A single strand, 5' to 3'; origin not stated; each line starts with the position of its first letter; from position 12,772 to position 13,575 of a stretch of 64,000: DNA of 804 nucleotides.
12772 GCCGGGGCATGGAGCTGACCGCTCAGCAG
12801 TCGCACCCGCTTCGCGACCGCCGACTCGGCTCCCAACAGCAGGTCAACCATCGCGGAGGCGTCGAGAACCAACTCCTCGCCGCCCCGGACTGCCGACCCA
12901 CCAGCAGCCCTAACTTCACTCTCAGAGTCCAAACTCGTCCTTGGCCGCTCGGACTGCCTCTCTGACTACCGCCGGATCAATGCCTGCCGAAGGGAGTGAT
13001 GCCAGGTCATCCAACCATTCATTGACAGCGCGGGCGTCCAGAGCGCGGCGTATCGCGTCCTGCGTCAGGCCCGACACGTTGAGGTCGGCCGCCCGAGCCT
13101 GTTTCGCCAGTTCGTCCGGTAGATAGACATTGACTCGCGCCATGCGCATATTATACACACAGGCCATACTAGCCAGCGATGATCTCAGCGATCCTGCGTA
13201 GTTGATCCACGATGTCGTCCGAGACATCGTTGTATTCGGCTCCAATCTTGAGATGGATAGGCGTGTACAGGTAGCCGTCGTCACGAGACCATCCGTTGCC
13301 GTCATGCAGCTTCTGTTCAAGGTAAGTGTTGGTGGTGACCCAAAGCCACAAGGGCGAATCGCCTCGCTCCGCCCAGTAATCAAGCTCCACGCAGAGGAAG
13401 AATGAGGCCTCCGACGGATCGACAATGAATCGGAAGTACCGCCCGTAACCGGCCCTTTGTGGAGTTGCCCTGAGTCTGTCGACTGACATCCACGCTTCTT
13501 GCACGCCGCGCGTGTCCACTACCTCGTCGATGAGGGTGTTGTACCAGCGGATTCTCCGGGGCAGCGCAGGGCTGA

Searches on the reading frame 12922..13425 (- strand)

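Call 58: search_protein_families(library=pfam, proteins=[window:12922-13425:-], max_evalue=0.001)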
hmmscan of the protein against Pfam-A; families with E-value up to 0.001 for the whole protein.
window:12922-13425:- (167 aa): 1 family
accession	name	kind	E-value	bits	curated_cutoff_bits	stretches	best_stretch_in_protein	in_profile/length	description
PF07362.18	CcdA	-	6.5e-07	30.1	22.4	1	97-140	3-46/71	Post-segregation antitoxin CcdA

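Call 59: search_protein_families(library=padloc, proteins=[window:12922-13425:-], max_evalue=0.01)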
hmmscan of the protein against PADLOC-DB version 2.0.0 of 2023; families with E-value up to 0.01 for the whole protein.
window:12922-13425:- (167 aa): 0 families
